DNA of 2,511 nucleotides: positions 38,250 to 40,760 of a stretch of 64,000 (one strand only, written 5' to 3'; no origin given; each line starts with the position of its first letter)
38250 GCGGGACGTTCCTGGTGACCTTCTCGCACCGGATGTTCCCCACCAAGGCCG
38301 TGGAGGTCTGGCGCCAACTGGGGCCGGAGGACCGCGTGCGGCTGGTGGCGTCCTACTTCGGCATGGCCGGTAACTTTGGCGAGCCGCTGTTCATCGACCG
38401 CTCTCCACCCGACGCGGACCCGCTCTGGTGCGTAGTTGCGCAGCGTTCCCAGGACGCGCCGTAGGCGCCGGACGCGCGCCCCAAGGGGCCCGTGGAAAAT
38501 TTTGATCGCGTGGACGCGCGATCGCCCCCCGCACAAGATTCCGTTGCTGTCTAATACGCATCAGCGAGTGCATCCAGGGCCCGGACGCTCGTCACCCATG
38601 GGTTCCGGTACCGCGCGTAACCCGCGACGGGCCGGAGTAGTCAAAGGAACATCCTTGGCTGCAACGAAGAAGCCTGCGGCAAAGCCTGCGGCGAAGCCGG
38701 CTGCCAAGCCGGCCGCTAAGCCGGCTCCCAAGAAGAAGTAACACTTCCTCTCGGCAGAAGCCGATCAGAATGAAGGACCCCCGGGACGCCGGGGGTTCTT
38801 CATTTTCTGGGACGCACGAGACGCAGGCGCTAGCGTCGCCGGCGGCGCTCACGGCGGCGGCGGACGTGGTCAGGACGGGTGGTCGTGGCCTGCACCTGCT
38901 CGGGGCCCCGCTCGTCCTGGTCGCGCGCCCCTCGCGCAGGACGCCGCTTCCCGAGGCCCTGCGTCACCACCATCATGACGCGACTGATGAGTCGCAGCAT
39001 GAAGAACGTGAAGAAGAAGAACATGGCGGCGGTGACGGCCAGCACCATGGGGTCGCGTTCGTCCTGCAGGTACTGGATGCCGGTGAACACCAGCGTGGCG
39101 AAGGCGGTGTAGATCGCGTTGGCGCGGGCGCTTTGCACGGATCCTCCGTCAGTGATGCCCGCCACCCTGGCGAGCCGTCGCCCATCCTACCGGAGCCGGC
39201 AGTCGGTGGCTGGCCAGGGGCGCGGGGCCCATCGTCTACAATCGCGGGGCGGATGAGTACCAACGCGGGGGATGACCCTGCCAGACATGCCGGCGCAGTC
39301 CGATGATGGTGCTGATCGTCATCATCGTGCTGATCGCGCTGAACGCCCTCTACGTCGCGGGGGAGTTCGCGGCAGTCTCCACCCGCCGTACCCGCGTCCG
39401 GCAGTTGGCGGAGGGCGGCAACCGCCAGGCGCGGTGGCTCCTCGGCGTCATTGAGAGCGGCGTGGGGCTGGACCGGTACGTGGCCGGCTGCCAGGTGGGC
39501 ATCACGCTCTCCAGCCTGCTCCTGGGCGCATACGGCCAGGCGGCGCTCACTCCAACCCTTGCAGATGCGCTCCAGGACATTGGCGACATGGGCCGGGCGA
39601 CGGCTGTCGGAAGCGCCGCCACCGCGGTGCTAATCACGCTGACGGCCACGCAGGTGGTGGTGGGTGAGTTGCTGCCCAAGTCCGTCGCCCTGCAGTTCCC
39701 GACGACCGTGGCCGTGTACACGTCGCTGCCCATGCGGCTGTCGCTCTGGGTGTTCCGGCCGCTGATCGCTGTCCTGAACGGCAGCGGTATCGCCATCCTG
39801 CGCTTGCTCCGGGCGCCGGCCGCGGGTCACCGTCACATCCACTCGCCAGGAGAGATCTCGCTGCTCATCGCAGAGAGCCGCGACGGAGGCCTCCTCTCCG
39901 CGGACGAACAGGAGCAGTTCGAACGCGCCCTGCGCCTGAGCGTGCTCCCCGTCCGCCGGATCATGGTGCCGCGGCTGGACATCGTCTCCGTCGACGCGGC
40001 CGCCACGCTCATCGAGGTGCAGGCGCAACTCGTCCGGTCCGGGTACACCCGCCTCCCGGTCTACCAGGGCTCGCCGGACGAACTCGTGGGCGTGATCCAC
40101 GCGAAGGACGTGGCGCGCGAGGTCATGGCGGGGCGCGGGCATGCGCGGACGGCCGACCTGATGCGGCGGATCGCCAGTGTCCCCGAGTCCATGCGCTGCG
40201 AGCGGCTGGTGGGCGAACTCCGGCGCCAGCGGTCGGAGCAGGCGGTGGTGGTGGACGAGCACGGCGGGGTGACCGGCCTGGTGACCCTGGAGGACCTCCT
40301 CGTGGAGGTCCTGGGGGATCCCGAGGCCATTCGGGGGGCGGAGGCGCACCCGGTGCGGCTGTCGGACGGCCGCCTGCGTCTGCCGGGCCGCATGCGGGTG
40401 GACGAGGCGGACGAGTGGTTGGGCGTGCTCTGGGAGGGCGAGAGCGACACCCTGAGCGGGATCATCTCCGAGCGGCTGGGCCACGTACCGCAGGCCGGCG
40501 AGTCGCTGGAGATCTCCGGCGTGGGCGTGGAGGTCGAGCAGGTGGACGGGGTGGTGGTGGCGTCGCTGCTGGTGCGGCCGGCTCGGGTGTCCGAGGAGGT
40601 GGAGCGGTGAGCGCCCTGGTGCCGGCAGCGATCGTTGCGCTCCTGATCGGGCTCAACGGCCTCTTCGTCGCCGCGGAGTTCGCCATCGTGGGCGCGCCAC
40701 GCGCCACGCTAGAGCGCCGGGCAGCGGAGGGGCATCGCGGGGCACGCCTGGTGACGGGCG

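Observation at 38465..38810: Unlisted KPAA-repeat histone-H1-like miniprotein gene with AT-rich upstream inverted repeat and strong bidirectional terminator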

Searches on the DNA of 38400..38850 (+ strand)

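Call 13: search_rna_families(source=window, start=38400, end=38850, threshold=evalue, max_evalue=10)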
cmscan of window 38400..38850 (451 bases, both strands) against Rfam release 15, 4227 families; matches with E-value up to 10: 16.
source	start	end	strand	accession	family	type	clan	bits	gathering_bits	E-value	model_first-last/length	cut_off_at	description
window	38716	38801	+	RF02884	BcKCsr7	Gene; sRNA;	-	24.4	59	0.0063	1-157/157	no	Burkholderia sRNA 7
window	38763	38805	+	RF02231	sX12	Gene; sRNA;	-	23.6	106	0.048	1-78/78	no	Xanthomonas sRNA sX12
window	38765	38810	-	RF02010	mir-3180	Gene; miRNA;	-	20.2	99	1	1-92/92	no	mir-3180 microRNA precursor family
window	38641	38823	+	RF02225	sX6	Gene; sRNA;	-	18.1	40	0.012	1-342/342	no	Proteobacterial sRNA sX6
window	38706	38754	-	RF03023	rpfG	Gene; sRNA;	-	17.3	75.9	0.24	31-76/85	no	rpfG RNA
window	38688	38788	-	RF01056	Magnesium-II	Cis-reg; riboswitch;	-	17.2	40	0.57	1-115/115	no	Magnesium riboswitch aptamer (Magnesium responsive RNA element)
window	38772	38805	-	RF02621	BSnc120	Gene; sRNA;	-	16.8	114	0.66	37-70/88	no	Brucella sRNA 120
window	38678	38694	+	RF01356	CRISPR-DR28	Gene; CRISPR;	-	16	35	4.8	1-24/24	no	CRISPR RNA direct repeat element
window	38790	38850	+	RF01680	P5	Gene; sRNA;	-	15.7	60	3.1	1-71/71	no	Pseudomonas sRNA P5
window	38751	38801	+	RF02790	sodF_sRNA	Gene; sRNA;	-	15.2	46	7.7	1-90/90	no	sodF sRNA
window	38634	38725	+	RF01721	Pseudomon-groES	Cis-reg;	-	14.8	50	2.8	1-111/111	no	Pseudomon-groES RNA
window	38734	38812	+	RF02621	BSnc120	Gene; sRNA;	-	14.4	114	3.8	1-88/88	no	Brucella sRNA 120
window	38709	38724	+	RF01519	CC0196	Gene; sRNA;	-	14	35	1.3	37-52/58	no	Caulobacter sRNA CC0196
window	38570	38588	-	RF01790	htlv_FSE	Cis-reg; frameshift_element;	-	13.7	45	9.5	1-43/43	no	ribosomal frameshift site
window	38697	38712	+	RF01322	CRISPR-DR9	Gene; CRISPR;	-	13.1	45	8.2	8-23/37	no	CRISPR RNA direct repeat element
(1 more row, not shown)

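Call 46: build_rna_model(alignment_id=A5)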
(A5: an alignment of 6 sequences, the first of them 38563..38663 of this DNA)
Model R1 built from alignment A5 (6 sequences, 110 columns); structure: RNAalifold consensus.
model positions 102; base pairs 29; branch points 3; effective number of sequences 1.14; information 0.589 bits per position. Calibrated on 0.2 Mb of random sequence (short: E-values are rough).
structure used (alignment columns):
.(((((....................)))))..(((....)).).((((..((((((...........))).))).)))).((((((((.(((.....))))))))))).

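Call 47: search_with_rna_model(model_id=R1, sources=[window, L001, L002, L003, L004, L005, L006, L007, L008, L009, L010, L011, L012, L013, L014, L015, L016, L017, L018, L019, L020, L021, L022, L023, L024, L025, L026, L027, L028, L029, L030, L031, L032, L033, L034, L035, L036, L037, L038, L039, L040, L041, L042, L043, L044, L045, L046, L047, L048, L049, L050, L051, L052, L053, L054, L055, L056, L057, L058], max_evalue=10)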
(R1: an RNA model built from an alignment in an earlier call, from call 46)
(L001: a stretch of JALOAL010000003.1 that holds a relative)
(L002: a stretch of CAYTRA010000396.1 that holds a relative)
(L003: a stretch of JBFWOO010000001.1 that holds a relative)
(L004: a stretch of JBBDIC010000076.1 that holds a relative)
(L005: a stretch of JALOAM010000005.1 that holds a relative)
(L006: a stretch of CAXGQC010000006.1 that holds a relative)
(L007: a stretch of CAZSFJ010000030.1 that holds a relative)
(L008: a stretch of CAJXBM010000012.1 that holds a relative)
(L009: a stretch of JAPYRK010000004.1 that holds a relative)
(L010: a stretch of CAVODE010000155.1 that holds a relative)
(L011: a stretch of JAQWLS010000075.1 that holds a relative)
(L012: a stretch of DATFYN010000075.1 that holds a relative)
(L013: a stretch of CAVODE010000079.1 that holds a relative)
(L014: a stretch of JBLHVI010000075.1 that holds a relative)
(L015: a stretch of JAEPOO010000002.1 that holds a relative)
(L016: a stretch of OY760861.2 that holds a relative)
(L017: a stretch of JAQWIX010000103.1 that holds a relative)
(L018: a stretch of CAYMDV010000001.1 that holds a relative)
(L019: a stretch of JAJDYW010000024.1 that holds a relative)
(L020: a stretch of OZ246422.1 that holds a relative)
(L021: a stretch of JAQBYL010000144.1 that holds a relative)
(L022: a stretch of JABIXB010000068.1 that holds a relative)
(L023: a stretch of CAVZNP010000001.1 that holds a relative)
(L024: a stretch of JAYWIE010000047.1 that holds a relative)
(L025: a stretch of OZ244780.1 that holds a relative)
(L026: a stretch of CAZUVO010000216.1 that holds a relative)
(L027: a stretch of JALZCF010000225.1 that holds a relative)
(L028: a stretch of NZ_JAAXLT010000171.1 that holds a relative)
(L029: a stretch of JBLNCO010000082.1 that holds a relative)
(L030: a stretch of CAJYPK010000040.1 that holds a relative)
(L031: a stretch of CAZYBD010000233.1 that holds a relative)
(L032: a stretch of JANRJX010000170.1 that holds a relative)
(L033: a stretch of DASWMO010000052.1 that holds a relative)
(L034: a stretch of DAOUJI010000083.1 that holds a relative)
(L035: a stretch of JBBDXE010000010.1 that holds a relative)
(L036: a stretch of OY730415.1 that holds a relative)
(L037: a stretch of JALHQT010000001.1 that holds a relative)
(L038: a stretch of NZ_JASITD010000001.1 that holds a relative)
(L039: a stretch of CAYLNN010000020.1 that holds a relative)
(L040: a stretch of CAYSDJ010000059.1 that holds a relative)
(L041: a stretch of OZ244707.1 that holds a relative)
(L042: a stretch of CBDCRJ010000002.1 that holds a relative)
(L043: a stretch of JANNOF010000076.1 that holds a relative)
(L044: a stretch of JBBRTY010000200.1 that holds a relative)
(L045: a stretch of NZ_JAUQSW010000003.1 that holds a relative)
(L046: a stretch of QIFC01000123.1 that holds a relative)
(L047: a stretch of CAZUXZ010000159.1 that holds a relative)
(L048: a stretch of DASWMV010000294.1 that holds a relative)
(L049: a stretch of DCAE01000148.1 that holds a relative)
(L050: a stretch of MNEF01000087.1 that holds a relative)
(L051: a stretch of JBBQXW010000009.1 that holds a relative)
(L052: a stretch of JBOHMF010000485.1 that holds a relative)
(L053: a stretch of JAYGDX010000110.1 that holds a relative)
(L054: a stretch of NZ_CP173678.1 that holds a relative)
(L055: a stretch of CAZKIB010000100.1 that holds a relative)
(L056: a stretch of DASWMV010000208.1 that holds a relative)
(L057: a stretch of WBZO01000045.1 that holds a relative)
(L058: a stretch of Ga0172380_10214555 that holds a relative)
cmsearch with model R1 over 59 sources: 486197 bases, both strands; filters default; matches with E-value up to 10: 8.
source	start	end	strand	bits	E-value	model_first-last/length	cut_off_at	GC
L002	1285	1388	+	100.3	1.6e-13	1-102/102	no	0.64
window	38563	38663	+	98.4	3.2e-13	1-102/102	no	0.65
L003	4684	4789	+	96.3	7.2e-13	1-102/102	no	0.63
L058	1315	1418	+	95.6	9.1e-13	1-102/102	no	0.68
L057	6408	6513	+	94.3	1.5e-12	1-102/102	no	0.63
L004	4993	5089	+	82.3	1.2e-10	1-102/102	no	0.67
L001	4596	4703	+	21.1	0.62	1-102/102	no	0.67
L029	631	721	+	14.1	8.3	1-102/102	no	0.69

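Call 63: search_with_rna_model(model_id=R1, sources=[L059, L060, L061, L062, L063, L064, L065, L066, L067, L068, L069], max_evalue=1)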
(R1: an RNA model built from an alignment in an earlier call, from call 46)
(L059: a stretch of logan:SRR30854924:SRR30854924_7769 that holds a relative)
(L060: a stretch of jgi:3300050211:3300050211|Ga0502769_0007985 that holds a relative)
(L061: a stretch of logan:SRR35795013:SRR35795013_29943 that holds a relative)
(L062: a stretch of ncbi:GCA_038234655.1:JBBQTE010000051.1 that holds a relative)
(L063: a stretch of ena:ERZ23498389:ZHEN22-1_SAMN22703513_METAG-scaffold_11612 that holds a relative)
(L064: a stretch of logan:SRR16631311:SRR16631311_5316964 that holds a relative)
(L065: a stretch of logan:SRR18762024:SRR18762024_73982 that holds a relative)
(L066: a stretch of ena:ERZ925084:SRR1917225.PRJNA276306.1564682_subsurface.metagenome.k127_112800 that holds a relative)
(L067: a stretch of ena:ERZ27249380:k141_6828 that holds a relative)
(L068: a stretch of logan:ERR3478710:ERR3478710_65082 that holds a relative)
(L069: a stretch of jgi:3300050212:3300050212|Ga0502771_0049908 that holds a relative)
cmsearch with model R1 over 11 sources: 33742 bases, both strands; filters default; matches with E-value up to 1: 13.
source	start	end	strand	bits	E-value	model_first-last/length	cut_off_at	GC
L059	2266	2368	+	92.7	1.9e-13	1-102/102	no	0.64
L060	2182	2287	+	88.8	7.7e-13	1-102/102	no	0.65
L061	2182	2287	+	88.8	7.7e-13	1-102/102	no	0.65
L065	1925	2030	+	82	9.3e-12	1-102/102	no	0.68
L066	1880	1985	+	79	2.8e-11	1-102/102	no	0.69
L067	1880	1985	+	79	2.8e-11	1-102/102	no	0.69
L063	1957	2076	+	73.4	2.1e-10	1-102/102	no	0.66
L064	1957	2076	+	73.4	2.1e-10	1-102/102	no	0.66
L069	1017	1136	+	72.3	3.2e-10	1-102/102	no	0.68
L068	1980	2067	+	17.6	0.16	1-102/102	no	0.66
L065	1931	1999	-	16.2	0.27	1-102/102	no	0.74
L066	1886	1954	-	16.2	0.27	1-102/102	no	0.74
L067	1886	1954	-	16.2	0.27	1-102/102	no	0.74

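Call 65: search_with_rna_model(model_id=R1, sources=[window, L002, L003, L004, L057, L058, L059, L060, L063, L065, L066, L069, L068], max_evalue=0.00001, make_alignment=true)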
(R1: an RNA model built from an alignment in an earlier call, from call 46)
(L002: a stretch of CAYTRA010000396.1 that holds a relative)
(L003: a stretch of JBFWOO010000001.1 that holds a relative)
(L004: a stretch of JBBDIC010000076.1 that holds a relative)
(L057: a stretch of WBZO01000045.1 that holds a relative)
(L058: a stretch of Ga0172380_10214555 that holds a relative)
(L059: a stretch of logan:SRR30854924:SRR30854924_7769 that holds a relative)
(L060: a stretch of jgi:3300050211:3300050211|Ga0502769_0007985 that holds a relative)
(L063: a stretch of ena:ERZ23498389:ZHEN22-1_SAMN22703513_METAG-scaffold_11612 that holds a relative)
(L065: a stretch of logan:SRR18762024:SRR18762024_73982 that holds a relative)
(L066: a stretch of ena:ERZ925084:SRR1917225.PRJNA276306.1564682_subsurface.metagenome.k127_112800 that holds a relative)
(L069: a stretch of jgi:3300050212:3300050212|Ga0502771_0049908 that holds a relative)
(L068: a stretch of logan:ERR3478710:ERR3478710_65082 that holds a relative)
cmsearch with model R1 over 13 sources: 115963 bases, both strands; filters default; matches with E-value up to 0.00001: 12.
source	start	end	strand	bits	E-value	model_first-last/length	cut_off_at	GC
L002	1285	1388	+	100.3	3.9e-14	1-102/102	no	0.64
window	38563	38663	+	98.4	7.7e-14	1-102/102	no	0.65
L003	4684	4789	+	96.3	1.7e-13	1-102/102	no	0.63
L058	1315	1418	+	95.6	2.2e-13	1-102/102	no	0.68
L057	6408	6513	+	94.3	3.5e-13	1-102/102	no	0.63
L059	2266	2368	+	92.7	6.4e-13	1-102/102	no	0.64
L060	2182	2287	+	88.8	2.6e-12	1-102/102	no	0.65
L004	4993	5089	+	82.3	2.8e-11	1-102/102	no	0.67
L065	1925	2030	+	82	3.2e-11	1-102/102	no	0.68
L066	1880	1985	+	79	9.6e-11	1-102/102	no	0.69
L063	1957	2076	+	73.4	7.4e-10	1-102/102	no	0.66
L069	1017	1136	+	72.3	1.1e-09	1-102/102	no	0.68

Alignment A7: 12 matches aligned to the model, 135 columns, each read 5' to 3' on its own strand. Consensus structure (alignment columns), stored with it:
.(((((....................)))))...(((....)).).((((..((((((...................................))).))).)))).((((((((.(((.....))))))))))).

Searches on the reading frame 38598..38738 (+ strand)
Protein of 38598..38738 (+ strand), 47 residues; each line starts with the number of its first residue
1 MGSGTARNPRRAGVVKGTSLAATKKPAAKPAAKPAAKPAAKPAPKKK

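Call 6: search_protein_families(library=ncbifam, proteins=[window:38598-38738:+], max_evalue=1)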
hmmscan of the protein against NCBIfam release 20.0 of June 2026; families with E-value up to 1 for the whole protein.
seq(47 aa): 0 families

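Call 7: search_protein_families(library=pfam, proteins=[window:38598-38738:+], max_evalue=1)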
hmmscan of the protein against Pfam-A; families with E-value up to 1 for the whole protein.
seq(47 aa): 1 family
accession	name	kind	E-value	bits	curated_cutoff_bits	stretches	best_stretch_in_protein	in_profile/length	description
PF04886.17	PT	-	0.094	12.7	26.2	1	23-42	7-26/36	PT disordered repeat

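Call 9: find_homologous_proteins(query=window:38598-38738:+, max_evalue=0.01)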
Query seq(47 aa): 8000 candidates shared short words with the query, none scored E <= 0.01.

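Call 20: find_encoding_contigs(protein=window:38598-38738:+, flank=3000, max_places=4)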
Protein seq(47 aa) (47 aa): no gene with exactly this product is on record in the collection.

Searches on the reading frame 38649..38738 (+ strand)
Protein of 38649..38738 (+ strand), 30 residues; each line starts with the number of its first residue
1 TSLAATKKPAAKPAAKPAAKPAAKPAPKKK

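Call 6: search_protein_families(library=ncbifam, proteins=[window:38655-38738:+], max_evalue=1)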
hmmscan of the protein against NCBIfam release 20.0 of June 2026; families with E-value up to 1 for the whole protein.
seq(28 aa): 0 families

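Call 7: search_protein_families(library=pfam, proteins=[window:38655-38738:+], max_evalue=1)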
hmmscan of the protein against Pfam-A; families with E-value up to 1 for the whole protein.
seq(28 aa): 1 family
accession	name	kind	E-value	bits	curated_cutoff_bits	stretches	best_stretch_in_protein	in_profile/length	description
PF04886.17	PT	-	0.029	14.4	26.2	1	4-23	3-22/36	PT disordered repeat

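Call 33: list_cluster_members(proteins=[window:38655-38738:+, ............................, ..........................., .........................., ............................, window:38598-38738:+])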
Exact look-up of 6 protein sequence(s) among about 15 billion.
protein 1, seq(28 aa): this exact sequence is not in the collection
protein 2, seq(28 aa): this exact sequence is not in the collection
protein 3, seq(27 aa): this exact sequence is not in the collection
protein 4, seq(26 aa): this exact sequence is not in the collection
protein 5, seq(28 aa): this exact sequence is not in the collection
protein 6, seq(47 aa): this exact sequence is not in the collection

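Call 40: search_protein_representatives(protein=window:38649-38738:+)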
Query: 30 residues. Proteins with E-value up to 0.001 (for the whole library): 3; up to 1e-10: 0; up to 1e-30: 0. The best 3 are listed.
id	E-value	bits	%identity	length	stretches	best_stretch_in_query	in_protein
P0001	1.8e-05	38.8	-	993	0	-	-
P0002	1.2e-04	36.4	-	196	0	-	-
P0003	1.7e-04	35.9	49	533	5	5-29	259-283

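Call 50: search_solved_structures(query=window:38655-38738:+, max_evalue=10)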
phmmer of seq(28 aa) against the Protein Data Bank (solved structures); distinct sequences matched with E-value up to 10: 3.
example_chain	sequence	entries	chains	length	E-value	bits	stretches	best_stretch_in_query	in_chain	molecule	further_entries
9ufe_CA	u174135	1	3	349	0.0095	19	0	22-22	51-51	OCM3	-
9hd7_R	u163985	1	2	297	0.02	18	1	4-27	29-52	Chlorophyll a-b binding protein, chloroplastic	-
8dyt_I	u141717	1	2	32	0.84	13.3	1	7-21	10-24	Circumsporozoite protein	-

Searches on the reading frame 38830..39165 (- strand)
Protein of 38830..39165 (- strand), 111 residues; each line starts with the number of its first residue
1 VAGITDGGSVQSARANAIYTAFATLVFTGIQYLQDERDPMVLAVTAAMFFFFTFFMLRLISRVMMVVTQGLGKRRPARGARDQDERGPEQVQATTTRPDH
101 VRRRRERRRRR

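Call 6: search_protein_families(library=ncbifam, proteins=[window:38830-39165:-], max_evalue=1)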
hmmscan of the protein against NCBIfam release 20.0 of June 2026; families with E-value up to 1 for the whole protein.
window:38830-39165:- (111 aa): 0 families

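Call 7: search_protein_families(library=pfam, proteins=[window:38830-39165:-], max_evalue=1)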
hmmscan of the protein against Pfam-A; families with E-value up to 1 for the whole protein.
window:38830-39165:- (111 aa): 1 family
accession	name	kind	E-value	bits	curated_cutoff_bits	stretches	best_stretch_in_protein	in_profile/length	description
PF16118.10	DUF4834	-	0.18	13.2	27.8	1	48-99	7-58/99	Domain of unknown function (DUF4834)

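Call 76: search_protein_families(library=ncbifam, proteins=[window:38830-39165:-], max_evalue=1)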
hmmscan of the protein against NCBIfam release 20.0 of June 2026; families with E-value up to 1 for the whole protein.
window:38830-39165:- (111 aa): 0 families

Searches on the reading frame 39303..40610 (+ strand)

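Call 41: search_protein_families(library=pfam, proteins=[window:39303-40610:+], max_evalue=0.00001)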
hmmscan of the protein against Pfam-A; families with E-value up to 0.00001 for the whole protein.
window:39303-40610:+ (435 aa): 3 families
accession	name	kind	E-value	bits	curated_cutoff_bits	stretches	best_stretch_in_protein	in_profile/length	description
PF01595.25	CNNM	-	6.2e-38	130.7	28.4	1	5-202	1-181/181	Cyclin M transmembrane N-terminal domain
PF00571.33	CBS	-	1.9e-14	54.1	24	1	217-274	1-55/57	CBS domain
PF03471.22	CorC_HlyC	-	5.7e-12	45.9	27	1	352-426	2-79/81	Transporter associated domain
